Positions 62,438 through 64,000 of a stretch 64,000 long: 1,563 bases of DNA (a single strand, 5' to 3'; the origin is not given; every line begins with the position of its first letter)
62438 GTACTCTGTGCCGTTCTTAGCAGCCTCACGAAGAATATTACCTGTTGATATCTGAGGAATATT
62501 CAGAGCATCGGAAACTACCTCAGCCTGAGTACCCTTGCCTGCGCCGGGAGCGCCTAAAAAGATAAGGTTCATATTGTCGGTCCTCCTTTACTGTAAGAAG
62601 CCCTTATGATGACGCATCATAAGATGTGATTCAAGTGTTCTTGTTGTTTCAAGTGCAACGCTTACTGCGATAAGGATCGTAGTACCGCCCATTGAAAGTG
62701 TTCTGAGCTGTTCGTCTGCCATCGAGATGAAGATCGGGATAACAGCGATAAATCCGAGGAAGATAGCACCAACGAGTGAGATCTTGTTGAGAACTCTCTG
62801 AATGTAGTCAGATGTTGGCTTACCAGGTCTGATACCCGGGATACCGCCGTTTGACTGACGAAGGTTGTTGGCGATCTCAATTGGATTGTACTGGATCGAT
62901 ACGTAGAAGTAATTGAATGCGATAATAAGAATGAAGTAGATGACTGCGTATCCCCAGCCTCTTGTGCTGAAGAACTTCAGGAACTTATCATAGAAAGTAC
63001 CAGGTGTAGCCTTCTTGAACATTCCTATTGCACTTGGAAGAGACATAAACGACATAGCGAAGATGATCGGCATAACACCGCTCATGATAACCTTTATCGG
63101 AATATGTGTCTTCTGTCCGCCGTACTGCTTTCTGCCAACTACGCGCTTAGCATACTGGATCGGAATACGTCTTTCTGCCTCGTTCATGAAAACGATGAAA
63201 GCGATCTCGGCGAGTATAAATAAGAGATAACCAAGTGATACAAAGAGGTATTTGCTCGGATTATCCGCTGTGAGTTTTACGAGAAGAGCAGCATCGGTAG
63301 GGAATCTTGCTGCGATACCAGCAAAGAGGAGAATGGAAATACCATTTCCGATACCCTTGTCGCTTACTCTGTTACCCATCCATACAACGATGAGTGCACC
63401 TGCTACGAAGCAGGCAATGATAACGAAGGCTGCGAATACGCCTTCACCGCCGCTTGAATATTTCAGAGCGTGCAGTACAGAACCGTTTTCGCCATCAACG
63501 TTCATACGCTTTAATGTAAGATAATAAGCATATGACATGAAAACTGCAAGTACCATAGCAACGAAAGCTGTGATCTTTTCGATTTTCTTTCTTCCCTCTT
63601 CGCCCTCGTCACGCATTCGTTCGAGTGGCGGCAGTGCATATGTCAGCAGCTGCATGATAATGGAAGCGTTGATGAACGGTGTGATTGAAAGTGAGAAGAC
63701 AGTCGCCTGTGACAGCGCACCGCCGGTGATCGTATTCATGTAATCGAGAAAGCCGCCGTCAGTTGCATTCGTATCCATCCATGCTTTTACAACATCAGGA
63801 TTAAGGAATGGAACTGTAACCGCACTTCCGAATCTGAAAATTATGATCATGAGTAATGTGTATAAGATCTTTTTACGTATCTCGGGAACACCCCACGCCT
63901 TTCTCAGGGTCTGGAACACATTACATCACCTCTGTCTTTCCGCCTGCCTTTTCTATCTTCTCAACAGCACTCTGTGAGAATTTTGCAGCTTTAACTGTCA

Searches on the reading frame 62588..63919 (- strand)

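Call 65: search_protein_families(library=pfam, proteins=[window:62588-63919:-], max_evalue=0.00001)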
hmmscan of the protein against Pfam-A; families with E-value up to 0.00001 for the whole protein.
window:62588-63919:- (443 aa): 1 family
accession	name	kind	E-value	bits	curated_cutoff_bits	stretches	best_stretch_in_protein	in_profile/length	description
PF00344.25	SecY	-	8.3e-103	344.4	32.2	1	73-425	1-305/306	SecY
